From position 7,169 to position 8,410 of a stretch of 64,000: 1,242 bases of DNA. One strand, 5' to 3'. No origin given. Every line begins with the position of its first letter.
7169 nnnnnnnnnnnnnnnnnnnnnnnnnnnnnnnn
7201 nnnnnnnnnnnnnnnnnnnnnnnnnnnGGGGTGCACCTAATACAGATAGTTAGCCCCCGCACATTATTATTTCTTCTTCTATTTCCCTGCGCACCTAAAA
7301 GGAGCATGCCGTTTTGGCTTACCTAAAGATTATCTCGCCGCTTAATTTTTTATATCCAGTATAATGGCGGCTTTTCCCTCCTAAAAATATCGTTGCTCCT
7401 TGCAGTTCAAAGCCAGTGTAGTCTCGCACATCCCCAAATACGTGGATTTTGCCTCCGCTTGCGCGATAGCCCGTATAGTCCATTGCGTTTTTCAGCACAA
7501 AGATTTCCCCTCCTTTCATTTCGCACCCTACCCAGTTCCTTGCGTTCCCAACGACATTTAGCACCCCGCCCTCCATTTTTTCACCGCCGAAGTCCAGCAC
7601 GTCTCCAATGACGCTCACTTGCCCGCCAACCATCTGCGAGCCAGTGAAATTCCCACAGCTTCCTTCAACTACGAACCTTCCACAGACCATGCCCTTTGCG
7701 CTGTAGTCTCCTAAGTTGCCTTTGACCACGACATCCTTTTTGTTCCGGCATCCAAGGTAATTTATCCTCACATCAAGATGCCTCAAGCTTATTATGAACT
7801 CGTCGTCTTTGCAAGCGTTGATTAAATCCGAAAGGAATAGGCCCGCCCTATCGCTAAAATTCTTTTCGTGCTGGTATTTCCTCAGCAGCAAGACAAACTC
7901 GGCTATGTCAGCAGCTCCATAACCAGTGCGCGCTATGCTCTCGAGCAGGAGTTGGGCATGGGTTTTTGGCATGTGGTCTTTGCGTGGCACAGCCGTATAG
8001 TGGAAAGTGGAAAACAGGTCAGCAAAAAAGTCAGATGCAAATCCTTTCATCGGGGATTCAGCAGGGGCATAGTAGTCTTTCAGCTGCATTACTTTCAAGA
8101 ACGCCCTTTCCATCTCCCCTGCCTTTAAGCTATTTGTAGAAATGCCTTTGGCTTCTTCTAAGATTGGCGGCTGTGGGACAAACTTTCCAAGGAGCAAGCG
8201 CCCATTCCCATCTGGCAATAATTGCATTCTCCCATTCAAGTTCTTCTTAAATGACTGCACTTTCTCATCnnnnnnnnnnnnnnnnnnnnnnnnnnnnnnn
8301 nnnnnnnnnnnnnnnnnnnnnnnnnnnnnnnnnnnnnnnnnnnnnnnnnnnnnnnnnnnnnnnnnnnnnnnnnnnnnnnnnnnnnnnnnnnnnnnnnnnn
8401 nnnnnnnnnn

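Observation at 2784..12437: Six-gene minus-strand cluster: MoxR AAA+ ATPase, vWA protein, GXGXG beta-helix protein, 1389-aa orphan protein – a candidate MoxR-vWA ternary system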

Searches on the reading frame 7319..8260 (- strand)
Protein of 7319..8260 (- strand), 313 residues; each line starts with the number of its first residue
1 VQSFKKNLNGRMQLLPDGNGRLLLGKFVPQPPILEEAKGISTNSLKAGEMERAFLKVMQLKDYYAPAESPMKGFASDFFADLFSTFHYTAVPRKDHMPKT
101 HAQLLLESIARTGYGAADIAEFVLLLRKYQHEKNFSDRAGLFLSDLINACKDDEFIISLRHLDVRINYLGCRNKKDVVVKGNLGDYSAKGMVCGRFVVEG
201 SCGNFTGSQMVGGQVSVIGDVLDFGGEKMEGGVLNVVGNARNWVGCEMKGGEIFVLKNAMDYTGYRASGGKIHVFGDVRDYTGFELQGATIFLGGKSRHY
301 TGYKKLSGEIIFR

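Call 4: search_protein_families(library=pfam, proteins=[window:7319-8260:-], max_evalue=0.1)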
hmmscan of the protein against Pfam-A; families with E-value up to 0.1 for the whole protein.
window:7319-8260:- (313 aa): 1 family
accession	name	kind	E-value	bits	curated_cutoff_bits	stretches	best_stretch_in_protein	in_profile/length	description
PF01493.24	GXGXG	-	4.3e-08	33.3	32.5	1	183-261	91-168/190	GXGXG motif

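Call 5: search_protein_families(library=padloc, proteins=[window:7319-8260:-], max_evalue=0.1)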
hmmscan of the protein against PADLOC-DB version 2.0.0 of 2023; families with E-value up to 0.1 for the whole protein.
window:7319-8260:- (313 aa): 0 families

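Call 6: search_protein_families(library=ncbifam, proteins=[window:7319-8260:-], max_evalue=0.1)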
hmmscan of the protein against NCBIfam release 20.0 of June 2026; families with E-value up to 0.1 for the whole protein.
window:7319-8260:- (313 aa): 2 families
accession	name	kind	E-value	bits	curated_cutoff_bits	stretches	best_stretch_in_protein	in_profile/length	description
TIGR03122.1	one_C_dehyd_C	equivalog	5.3e-23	81.6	130.65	1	173-312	58-206/260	formylmethanofuran dehydrogenase subunit C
NF042910.1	FMH_DH_FwdC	exception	6.5e-20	71.3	340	2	218-311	87-187/271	tungsten-dependent formylmethanofuran dehydrogenase subunit FwdC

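Call 33: search_protein_families(library=pfam, alignment_id=A4, max_evalue=10)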
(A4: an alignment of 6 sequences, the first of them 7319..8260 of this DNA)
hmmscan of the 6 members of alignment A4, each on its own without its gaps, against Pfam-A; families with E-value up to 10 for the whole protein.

A. member 1, window:7319-8260:- (313 aa): 1 family
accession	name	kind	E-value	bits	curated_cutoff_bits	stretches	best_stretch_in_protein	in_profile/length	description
PF01493.24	GXGXG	-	4.3e-08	33.3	32.5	2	183-261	91-168/190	GXGXG motif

B. families by the number of members that match (of 6 scanned): 5 families
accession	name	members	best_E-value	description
PF01493.24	GXGXG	6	1.2e-12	GXGXG motif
PF13851.11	GAS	1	0.0022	Growth-arrest specific micro-tubule binding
PF25007.1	DYH2-5-8_CC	1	0.17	Dynein axonemal heavy chain 2/5/8 coiled-coil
PF07055.18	Eno-Rase_FAD_bd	1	0.36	Enoyl reductase FAD binding domain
PF09728.14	Taxilin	1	0.38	Myosin-like coiled-coil protein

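Call 90: search_protein_families(library=phrogs, proteins=[window:7319-8260:-], max_evalue=0.01)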
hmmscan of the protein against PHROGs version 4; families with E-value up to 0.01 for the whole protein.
window:7319-8260:- (313 aa): 0 families
